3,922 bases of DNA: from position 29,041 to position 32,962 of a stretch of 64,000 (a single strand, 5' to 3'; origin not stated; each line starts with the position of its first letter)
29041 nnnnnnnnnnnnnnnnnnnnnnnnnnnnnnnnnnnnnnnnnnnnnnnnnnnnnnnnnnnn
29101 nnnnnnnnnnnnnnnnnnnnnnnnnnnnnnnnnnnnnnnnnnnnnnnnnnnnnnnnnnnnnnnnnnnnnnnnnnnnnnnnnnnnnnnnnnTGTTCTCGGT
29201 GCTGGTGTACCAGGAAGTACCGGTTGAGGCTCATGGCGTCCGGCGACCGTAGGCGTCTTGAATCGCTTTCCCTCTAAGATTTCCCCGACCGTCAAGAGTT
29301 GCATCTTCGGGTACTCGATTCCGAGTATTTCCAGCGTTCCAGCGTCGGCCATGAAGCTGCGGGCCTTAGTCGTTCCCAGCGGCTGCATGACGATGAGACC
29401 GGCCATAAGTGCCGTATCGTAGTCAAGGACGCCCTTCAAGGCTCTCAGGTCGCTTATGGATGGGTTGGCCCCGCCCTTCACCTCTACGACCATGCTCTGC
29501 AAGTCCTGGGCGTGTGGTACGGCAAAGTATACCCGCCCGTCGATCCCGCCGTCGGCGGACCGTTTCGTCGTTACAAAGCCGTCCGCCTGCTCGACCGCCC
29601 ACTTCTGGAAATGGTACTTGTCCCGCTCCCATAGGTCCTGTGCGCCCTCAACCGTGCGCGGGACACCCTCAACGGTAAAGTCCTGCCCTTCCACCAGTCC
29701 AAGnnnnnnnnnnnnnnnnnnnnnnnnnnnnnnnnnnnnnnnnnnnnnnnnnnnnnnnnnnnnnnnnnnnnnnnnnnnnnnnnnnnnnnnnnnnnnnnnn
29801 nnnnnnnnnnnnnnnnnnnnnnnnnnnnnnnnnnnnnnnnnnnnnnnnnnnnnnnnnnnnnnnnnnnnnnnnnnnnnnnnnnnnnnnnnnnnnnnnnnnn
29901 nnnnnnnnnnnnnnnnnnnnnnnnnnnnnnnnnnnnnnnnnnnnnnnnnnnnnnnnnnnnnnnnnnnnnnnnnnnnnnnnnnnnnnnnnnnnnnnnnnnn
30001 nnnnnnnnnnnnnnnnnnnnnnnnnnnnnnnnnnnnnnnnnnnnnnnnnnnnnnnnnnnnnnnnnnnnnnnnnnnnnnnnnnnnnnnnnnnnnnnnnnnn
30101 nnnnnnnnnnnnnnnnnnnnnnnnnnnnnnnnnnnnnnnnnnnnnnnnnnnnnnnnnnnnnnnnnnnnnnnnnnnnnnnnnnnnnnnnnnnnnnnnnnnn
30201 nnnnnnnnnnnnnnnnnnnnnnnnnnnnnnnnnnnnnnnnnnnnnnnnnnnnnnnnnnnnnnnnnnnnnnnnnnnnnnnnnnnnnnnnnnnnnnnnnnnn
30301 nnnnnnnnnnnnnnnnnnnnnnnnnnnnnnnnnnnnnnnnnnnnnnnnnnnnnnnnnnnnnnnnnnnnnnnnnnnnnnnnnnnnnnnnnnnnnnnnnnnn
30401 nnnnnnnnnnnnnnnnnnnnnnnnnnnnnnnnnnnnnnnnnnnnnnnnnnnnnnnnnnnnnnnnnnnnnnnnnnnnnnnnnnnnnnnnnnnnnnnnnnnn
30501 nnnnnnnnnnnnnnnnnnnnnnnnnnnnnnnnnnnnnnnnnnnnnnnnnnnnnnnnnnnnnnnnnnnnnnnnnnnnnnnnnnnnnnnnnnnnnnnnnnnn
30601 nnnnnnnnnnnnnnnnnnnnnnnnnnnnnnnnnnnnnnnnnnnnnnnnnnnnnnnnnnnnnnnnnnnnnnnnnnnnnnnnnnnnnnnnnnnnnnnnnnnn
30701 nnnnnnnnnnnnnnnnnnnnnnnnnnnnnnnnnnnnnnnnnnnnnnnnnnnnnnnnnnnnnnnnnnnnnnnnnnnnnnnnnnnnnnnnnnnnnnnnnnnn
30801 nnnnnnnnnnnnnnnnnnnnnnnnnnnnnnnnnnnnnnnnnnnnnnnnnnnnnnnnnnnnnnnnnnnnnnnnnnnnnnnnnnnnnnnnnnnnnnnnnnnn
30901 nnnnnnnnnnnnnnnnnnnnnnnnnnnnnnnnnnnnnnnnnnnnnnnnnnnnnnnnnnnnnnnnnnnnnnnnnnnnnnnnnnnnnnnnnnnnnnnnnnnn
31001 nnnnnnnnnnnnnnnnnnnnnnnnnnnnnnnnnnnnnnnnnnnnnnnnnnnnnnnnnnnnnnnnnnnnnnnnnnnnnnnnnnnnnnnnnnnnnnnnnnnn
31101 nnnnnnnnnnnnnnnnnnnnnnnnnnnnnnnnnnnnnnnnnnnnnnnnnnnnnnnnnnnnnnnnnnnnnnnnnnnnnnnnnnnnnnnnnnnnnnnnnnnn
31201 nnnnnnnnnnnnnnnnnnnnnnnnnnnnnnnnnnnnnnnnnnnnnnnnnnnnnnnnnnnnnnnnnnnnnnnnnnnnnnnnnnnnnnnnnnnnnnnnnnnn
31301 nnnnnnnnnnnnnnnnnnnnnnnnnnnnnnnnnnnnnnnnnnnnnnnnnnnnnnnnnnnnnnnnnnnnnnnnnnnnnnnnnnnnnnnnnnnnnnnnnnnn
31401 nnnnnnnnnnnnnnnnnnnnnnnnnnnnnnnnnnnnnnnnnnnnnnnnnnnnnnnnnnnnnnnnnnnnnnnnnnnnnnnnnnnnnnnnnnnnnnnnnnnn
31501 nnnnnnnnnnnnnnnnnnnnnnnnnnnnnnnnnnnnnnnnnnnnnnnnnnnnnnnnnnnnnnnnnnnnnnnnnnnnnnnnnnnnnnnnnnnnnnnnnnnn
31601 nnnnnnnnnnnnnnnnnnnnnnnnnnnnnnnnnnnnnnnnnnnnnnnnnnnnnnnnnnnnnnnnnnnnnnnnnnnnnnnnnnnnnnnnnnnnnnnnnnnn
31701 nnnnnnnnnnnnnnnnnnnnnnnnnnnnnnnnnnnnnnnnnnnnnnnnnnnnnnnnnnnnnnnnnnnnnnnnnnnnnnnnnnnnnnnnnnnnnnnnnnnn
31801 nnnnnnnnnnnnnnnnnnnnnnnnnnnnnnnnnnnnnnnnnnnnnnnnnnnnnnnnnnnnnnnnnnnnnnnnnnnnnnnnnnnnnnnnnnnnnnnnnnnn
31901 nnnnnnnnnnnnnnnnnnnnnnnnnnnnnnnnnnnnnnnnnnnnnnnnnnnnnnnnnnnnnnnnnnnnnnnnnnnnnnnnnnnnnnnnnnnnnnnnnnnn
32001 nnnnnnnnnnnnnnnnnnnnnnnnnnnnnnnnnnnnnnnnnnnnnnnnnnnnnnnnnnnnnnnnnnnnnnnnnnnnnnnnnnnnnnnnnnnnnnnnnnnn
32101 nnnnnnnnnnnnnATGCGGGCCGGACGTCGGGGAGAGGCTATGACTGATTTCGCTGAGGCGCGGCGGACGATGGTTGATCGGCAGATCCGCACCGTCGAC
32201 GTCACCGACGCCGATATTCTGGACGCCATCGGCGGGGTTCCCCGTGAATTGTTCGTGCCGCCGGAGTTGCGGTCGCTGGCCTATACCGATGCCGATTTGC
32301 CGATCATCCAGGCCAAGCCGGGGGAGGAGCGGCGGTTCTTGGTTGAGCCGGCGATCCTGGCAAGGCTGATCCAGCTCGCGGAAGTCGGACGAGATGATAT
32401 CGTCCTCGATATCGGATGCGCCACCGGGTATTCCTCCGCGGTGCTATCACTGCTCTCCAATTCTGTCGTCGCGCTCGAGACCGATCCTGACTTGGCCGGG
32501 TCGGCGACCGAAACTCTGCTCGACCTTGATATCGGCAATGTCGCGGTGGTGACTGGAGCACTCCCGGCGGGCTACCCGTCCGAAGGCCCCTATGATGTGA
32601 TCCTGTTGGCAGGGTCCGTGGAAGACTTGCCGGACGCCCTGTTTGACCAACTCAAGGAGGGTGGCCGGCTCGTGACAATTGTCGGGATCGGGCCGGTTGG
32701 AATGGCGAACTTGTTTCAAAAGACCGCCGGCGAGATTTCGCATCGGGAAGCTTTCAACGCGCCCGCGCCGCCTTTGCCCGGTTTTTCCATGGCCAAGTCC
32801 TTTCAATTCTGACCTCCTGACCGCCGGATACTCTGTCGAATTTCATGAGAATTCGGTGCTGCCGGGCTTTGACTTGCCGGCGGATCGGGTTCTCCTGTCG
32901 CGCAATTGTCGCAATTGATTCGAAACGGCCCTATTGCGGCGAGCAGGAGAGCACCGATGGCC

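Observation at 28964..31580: IS1595-family element whose inverted repeats enclose a methyltransferase-nuclease fusion as cargo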

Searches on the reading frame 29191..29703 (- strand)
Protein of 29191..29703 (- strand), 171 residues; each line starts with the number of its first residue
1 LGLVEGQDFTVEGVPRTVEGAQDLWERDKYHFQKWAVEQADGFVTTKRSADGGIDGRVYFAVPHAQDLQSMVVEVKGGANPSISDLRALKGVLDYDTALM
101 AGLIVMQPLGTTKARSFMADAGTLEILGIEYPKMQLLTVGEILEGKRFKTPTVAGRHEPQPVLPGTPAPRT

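Call 49: search_solved_structures(query=window:29191-29703:-, max_evalue=10, show_alignments=2)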
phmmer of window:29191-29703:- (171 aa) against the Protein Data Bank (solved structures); distinct sequences matched with E-value up to 10: 0.

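Call 56: predict_structure(alignment_id=A2)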
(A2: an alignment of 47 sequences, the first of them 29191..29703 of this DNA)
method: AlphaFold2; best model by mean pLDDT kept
length: 171 residues; sequences in the alignment: 47
mean_pLDDT: 73.5   pTM: 0.70
mean pLDDT of the five models: 73.5, 69.5, 64.1, 55.6, 54.7
residues with pLDDT >= 90: 6; 70-90: 113; 50-70: 23; < 50: 29
segments of 3 or more residues with pLDDT < 50: 1-12, 154-164, 166-171
pLDDT, mean of each block of 10 residues (from residue 1): 41 72 85 83 72 76 84 79 78 82 82 67 86 89 88 47 43 39
secondary structure, 60 per line:
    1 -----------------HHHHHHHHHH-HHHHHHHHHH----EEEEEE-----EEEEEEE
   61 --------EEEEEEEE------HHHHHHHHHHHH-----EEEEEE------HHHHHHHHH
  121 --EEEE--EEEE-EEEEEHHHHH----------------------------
elements in order: H18-27 H29-38 E43-48 E54-60 E69-76 H83-94 E100-105 H112-120 E123-126 E129-132 E134-138 H139-143

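Call 59: fold_search(model_id=the predicted structure, library=pdb)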
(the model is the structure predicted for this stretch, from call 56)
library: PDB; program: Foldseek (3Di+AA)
matches with E <= 10: 994; with E <= 0.001: 2
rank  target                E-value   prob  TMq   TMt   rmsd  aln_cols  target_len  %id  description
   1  4oc8_A                1.8e-05  1.00  0.53  0.26  13.2       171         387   13  DNA modification-dependent restriction endonuclease AspBHI (released 2014-03-19)
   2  4f0p_C                6.9e-05  1.00  0.53  0.23   6.5       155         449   13  MspJI Restriction Endonuclease - P31 Form (released 2012-08-08)
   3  8yfq_E                3.0e-03  0.99  0.38  0.31   9.0       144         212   12  Cryo EM structure of Komagataella phaffii RNAPII-Rat1-Rai1 pre-termination complex (released 2024-09-25)
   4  5xog_E                3.9e-03  0.99  0.38  0.32   9.0       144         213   12  RNA Polymerase II elongation complex bound with Spt5 KOW5 and Elf1 (released 2017-08-16)
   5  4f0p_A                4.1e-03  1.00  0.52  0.22  12.2       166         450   13  MspJI Restriction Endonuclease - P31 Form (released 2012-08-08)
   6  4f0p_B                5.0e-03  1.00  0.53  0.22  12.1       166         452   13  MspJI Restriction Endonuclease - P31 Form (released 2012-08-08)
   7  5iy6_E                6.5e-03  0.97  0.38  0.32  10.3       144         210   13  Human holo-PIC in the closed state (released 2016-05-18)
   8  5gke_A                1.1e-02  0.97  0.37  0.28   7.9       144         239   14  Structure of EndoMS-dsDNA1 complex (released 2016-11-02)
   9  6exv_E                1.4e-02  1.00  0.36  0.30   4.3        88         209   17  Structure of mammalian RNA polymerase II elongation complex inhibited by Alpha-amanitin (released 2018-03-21)
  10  4f0q_D                1.5e-02  1.00  0.54  0.23  11.3       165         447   12  MspJI Restriction Endonuclease - P21 Form (released 2012-08-08)
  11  8uhd_E                1.7e-02  0.96  0.36  0.30  10.4       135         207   14  Structure of paused transcription complex Pol II-DSIF-NELF - post-translocated (released 2024-03-20)
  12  5gkj_B                1.9e-02  0.93  0.36  0.28   8.3       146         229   13  Structure of EndoMS in apo form (released 2016-11-02)
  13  6g2d_B                2.2e-02  0.66  0.26  0.10   7.6       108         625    8  Citrate-induced acetyl-CoA carboxylase (ACC-Cit) filament at 5.4 A resolution (released 2018-06-13)
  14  4j3c_B                2.5e-02  0.23  0.21  0.17  18.1       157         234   14  Crystal structure of 16S ribosomal RNA methyltransferase RsmE (released 2013-02-20)
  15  9g1x_E                2.6e-02  1.00  0.34  0.29   3.0        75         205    8  Yeast RNA polymerase I elongation complex stalled by an apurinic site, 11-subunit (released 2025-06-18)
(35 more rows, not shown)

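Call 63: search_protein_families(library=phrogs, proteins=[window:29191-29703:-], max_evalue=0.001)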
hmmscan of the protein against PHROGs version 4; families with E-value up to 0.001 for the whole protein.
window:29191-29703:- (171 aa): 0 families

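Call 93: search_protein_representatives(protein=window:29191-29703:-)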
Query: 171 residues. Proteins with E-value up to 0.001 (for the whole library): 1165; up to 1e-10: 381; up to 1e-30: 44. The best 150 are listed.
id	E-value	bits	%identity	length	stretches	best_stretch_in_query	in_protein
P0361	1.4e-62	226.7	66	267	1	3-163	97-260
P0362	7.6e-62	224.3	77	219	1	8-140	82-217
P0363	4.9e-59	215.2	63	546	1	2-157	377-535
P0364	6.5e-55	201.8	68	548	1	2-160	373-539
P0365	6.8e-55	201.7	74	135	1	37-168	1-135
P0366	1.7e-53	197.2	87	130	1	1-105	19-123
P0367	2.8e-52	193.2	63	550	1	1-155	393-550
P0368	5.2e-49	182.5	55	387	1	3-165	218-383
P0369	3.0e-48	180.1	52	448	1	2-167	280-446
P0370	3.4e-48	179.9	54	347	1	1-166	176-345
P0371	8.4e-48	178.6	54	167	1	7-163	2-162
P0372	1.3e-47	178.1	56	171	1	8-156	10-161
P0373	3.0e-45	170.3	53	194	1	1-158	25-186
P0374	3.3e-45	170.2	55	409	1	1-164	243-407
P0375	3.4e-45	170.1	76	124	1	4-102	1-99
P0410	3.8e-28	114.7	41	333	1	4-153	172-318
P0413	1.8e-27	112.5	46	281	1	2-152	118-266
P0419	1.2e-25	106.6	45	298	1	3-156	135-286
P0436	3.2e-22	95.4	40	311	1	2-160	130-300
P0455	4.4e-19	85.2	39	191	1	8-155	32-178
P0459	6.4e-19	84.6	40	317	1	3-152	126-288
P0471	6.0e-18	81.5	36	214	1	9-154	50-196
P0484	7.3e-17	77.9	40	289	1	7-156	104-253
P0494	2.5e-16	76.2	39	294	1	5-152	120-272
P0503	4.2e-16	75.5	37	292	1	8-154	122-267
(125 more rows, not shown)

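Call 94: search_protein_families(library=pfam, proteins=[P0410, P0413, P0419, P0436, P0459, P0484, P0494, P0503, P0471, P0455], max_evalue=0.01)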
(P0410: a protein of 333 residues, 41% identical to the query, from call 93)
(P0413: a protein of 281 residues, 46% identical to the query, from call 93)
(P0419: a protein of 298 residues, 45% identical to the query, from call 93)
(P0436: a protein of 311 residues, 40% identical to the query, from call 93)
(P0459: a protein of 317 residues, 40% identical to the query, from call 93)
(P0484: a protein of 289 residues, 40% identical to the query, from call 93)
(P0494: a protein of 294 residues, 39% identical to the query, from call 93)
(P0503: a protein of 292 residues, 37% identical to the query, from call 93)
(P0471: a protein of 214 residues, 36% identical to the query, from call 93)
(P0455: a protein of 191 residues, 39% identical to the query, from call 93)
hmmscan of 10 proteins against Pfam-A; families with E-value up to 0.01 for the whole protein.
P0410 (333 aa): 3 families
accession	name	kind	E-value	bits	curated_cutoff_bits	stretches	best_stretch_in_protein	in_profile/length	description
PF01555.25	N6_N4_Mtase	-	3.7e-20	73.3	26.7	1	76-153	129-211/221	DNA methylase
PF22722.2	NA-iREase1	-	6.4e-06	26.6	27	1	198-292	3-97/106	NACHT-associated inactive Restriction Endonuclease 1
PF04471.18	Mrr_cat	-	1.2e-05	25.8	21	1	213-291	27-105/115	Restriction endonuclease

P0413 (281 aa): 4 families
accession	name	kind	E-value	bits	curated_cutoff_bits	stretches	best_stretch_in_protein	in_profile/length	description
PF01555.25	N6_N4_Mtase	-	7.4e-22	78.8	26.7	1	10-103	136-213/221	DNA methylase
PF22722.2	NA-iREase1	-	1.7e-05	25.2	27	1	146-236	3-92/106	NACHT-associated inactive Restriction Endonuclease 1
PF04471.18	Mrr_cat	-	0.00024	21.6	21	1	161-226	27-91/115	Restriction endonuclease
PF02086.21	MethyltransfD12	-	0.0073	16.5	22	1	60-115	8-64/253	D12 class N6 adenine-specific DNA methyltransferase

P0419 (298 aa): 4 families
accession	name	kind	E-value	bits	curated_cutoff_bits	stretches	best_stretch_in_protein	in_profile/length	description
PF01555.25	N6_N4_Mtase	-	1.1e-22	81.5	26.7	1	53-118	145-213/221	DNA methylase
PF22722.2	NA-iREase1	-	1.4e-05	25.4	27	1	163-271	4-104/106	NACHT-associated inactive Restriction Endonuclease 1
PF04471.18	Mrr_cat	-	0.00031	21.3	21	1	179-250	29-101/115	Restriction endonuclease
PF02086.21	MethyltransfD12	-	0.0053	17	22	1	75-128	8-62/253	D12 class N6 adenine-specific DNA methyltransferase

P0436 (311 aa): 4 families
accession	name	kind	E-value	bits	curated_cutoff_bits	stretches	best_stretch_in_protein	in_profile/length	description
PF01555.25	N6_N4_Mtase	-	1.7e-10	41.7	26.7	1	79-117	180-218/221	DNA methylase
PF11969.13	DcpS_C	-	6e-07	30.4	24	1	15-78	12-75/114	Scavenger mRNA decapping enzyme C-term binding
PF01230.28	HIT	-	1.9e-06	28.9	21.5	1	15-76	4-65/98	HIT domain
PF14280.11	DUF4365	-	0.0034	17.9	24.3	1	175-218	24-66/139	Domain of unknown function (DUF4365)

P0459 (317 aa): 4 families
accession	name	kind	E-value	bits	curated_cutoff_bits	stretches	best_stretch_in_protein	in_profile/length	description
PF01555.25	N6_N4_Mtase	-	1.4e-21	77.9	26.7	1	29-108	132-211/221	DNA methylase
PF04471.18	Mrr_cat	-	3.7e-05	24.3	21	1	175-252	27-101/115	Restriction endonuclease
PF22722.2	NA-iREase1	-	4e-05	24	27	1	173-252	16-91/106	NACHT-associated inactive Restriction Endonuclease 1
PF01170.24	UPF0020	-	0.00014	22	22.3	1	78-171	28-116/197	RMKL-like, methyltransferase domain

P0484 (289 aa): 3 families
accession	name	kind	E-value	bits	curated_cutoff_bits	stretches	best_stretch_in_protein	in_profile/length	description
PF22722.2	NA-iREase1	-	4.5e-10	39.9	27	1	143-219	18-92/106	NACHT-associated inactive Restriction Endonuclease 1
PF04471.18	Mrr_cat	-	1.4e-07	32.1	21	1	142-219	22-101/115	Restriction endonuclease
PF01555.25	N6_N4_Mtase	-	1.6e-07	31.9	26.7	1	12-92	20-102/221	DNA methylase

P0494 (294 aa): 1 family
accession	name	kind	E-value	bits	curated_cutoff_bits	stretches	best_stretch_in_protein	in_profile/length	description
PF01555.25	N6_N4_Mtase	-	2.2e-22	80.5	26.7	1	40-109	148-220/221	DNA methylase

P0503 (292 aa): 2 families
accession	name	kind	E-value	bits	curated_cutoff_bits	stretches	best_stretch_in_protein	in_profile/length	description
PF22722.2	NA-iREase1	-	1.7e-10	41.3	27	1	159-256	17-105/106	NACHT-associated inactive Restriction Endonuclease 1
PF04471.18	Mrr_cat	-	4.2e-08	33.7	21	1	161-233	28-99/115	Restriction endonuclease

P0471 (214 aa): 3 families
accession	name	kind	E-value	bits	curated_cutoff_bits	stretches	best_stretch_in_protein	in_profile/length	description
PF22722.2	NA-iREase1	-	2.1e-10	41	27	1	86-184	18-104/106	NACHT-associated inactive Restriction Endonuclease 1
PF01555.25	N6_N4_Mtase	-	9.4e-08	32.7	26.7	1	2-37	185-220/221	DNA methylase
PF04471.18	Mrr_cat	-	2.9e-07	31.1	21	1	83-170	21-108/115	Restriction endonuclease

P0455 (191 aa): 1 family
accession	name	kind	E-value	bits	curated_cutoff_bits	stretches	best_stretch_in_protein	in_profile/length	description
PF04471.18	Mrr_cat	-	0.0063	17.1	21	0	52-119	5-76/115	Restriction endonuclease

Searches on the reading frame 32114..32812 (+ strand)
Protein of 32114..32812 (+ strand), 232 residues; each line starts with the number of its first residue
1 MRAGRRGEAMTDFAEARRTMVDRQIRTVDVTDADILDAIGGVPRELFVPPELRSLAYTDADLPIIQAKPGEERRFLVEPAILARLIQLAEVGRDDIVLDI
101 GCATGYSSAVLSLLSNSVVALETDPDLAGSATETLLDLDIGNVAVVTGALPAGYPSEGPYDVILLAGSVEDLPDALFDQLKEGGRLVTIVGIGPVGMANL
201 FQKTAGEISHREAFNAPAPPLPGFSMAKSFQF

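Call 5: search_protein_families(library=pfam, proteins=[window:32114-32812:+], max_evalue=0.01)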
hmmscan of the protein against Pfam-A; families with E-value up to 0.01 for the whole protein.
window:32114-32812:+ (232 aa): 7 families
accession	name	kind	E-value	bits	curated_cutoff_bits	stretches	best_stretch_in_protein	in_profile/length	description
PF01135.25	PCMT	-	3.7e-31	109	20.3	1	19-211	5-195/210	Protein-L-isoaspartate(D-aspartate) O-methyltransferase (PCMT)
PF00398.26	RrnaAD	-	3.2e-06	26.9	24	1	73-146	10-81/263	Ribosomal RNA adenine dimethylase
PF13649.12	Methyltransf_25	-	2.2e-05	25.5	27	1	97-175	1-80/97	Methyltransferase domain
PF08242.18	Methyltransf_12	-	3.9e-05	24.7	30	1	98-175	1-81/98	Methyltransferase domain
PF13489.12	Methyltransf_23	-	0.0022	18.2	27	1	87-176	14-104/164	Methyltransferase domain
PF06325.19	PrmA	-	0.0048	16.9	22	1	93-188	161-258/296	Ribosomal protein L11 methyltransferase (PrmA)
PF13847.12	Methyltransf_31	-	0.0065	16.6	27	1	95-174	5-89/145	Methyltransferase domain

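Call 70: find_homologous_proteins(query=window:32114-32812:+, max_evalue=1e-30)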
Query window:32114-32812:+ (232 aa): 2350 proteins with E <= 1e-30 among 4111 candidates; the best 120 are listed.
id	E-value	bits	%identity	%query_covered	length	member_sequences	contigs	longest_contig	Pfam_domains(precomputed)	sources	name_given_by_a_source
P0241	2.0e-137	474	100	96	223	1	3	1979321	PF00398.27,PF13649.13,PF01135.26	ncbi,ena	-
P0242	2.1e-136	471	100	96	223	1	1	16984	PF00398.27,PF13649.13,PF01135.26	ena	-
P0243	3.7e-101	356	76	95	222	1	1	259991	PF00398.27,PF13649.13,PF01135.26,PF08242.19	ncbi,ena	-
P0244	1.1e-99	351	74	96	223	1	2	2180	PF00398.27,PF13489.13,PF13649.13,PF01135.26,PF08241.19,PF08242.19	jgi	jgi:protein-L-isoaspartate(D-aspartate) O-methyltransferase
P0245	3.6e-99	349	73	96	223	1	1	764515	PF00398.27,PF13649.13,PF01135.26,PF08241.19,PF08242.19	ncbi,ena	-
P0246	3.2e-98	346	74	95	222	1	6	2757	PF00398.27,PF13489.13,PF13649.13,PF01135.26,PF08241.19,PF08242.19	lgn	-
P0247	6.0e-95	335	71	95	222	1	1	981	PF00398.27,PF13649.13,PF01135.26,PF08241.19,PF08242.19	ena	-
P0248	1.9e-92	327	70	96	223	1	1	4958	PF13847.13,PF00398.27,PF13649.13,PF01135.26,PF08242.19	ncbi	-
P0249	2.0e-92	327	70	96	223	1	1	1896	PF00398.27,PF13489.13,PF13649.13,PF01135.26,PF08241.19,PF08242.19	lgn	-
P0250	1.3e-91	325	71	96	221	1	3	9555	PF00398.27,PF13649.13,PF01135.26,PF08242.19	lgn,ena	-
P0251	3.7e-91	323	67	96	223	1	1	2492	PF00398.27,PF13489.13,PF06325.20,PF13649.13,PF01135.26,PF08241.19,PF08242.19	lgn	-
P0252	4.4e-91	323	70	96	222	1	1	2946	PF00398.27,PF13649.13,PF01135.26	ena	-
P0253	9.6e-91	322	68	96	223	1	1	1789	PF13847.13,PF00398.27,PF13489.13,PF13649.13,PF01135.26,PF08241.19,PF08242.19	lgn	-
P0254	1.1e-90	322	69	96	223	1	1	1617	PF13847.13,PF00398.27,PF13489.13,PF06325.20,PF13649.13,PF01135.26,PF08241.19,PF08242.19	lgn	-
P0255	2.2e-89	317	70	96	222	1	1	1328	PF00398.27,PF13649.13,PF01135.26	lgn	-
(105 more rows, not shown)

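Call 72: find_encoding_contigs(protein=P0241, flank=8000, max_places=6)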
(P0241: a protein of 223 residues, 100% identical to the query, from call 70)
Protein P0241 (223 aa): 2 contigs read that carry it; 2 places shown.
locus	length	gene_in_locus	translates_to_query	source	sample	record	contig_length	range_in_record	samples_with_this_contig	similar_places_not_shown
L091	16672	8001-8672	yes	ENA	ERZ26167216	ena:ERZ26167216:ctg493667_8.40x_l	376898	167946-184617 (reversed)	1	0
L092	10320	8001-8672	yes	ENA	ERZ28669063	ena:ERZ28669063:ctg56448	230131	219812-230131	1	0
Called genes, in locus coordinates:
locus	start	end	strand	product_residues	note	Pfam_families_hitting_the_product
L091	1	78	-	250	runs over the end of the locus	PF01757:Acyl_transf_3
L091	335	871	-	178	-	-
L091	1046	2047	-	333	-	-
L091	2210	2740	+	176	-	-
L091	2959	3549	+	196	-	-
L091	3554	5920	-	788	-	PF00082:Peptidase_S8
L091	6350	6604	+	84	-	-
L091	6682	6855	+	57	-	-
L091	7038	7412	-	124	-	-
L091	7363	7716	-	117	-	-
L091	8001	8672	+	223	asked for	PF01135:PCMT, PF00398:RrnaAD (weak), PF13649:Methyltransf_25 (faint)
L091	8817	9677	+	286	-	PF10691:DUF2497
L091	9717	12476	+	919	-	PF00133:tRNA-synt_1, PF09334:tRNA-synt_1g, PF13603:tRNA-synt_1_2 (weak), PF09334:tRNA-synt_1g (weak), PF08264:Anticodon_1, PF10458:Val_tRNA-synt_C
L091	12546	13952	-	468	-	PF03951:Gln-synt_N, PF00120:Gln-synt_C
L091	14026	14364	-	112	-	PF00543:P-II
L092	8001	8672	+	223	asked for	PF01135:PCMT, PF00398:RrnaAD (weak), PF13649:Methyltransf_25 (faint)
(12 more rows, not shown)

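Call 73: find_encoding_contigs(protein=P0242, flank=8000, max_places=4)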
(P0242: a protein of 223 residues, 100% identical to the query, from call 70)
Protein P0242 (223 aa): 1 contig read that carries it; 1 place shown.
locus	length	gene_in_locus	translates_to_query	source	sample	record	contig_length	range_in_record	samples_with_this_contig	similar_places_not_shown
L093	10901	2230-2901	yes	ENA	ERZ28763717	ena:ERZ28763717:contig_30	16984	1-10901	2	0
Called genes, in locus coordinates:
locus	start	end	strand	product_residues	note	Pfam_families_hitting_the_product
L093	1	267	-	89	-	?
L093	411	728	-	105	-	-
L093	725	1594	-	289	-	PF12760:Zn_ribbon_IS1595 (weak), PF12762:DDE_Tnp_IS1595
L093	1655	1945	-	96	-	-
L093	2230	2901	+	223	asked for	PF01135:PCMT, PF00398:RrnaAD (weak), PF13649:Methyltransf_25 (faint)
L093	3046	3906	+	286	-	PF10691:DUF2497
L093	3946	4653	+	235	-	PF00133:tRNA-synt_1, PF09334:tRNA-synt_1g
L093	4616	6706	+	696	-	PF13603:tRNA-synt_1_2 (weak), PF00133:tRNA-synt_1, PF09334:tRNA-synt_1g (weak), PF08264:Anticodon_1, PF10458:Val_tRNA-synt_C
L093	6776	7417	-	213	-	PF00120:Gln-synt_C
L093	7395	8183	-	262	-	PF03951:Gln-synt_N, PF00120:Gln-synt_C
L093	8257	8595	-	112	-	PF00543:P-II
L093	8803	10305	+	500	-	PF03853:YjeF_N, PF01256:Carb_kinase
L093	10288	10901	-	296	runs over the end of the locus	PF02569:Pantoate_ligase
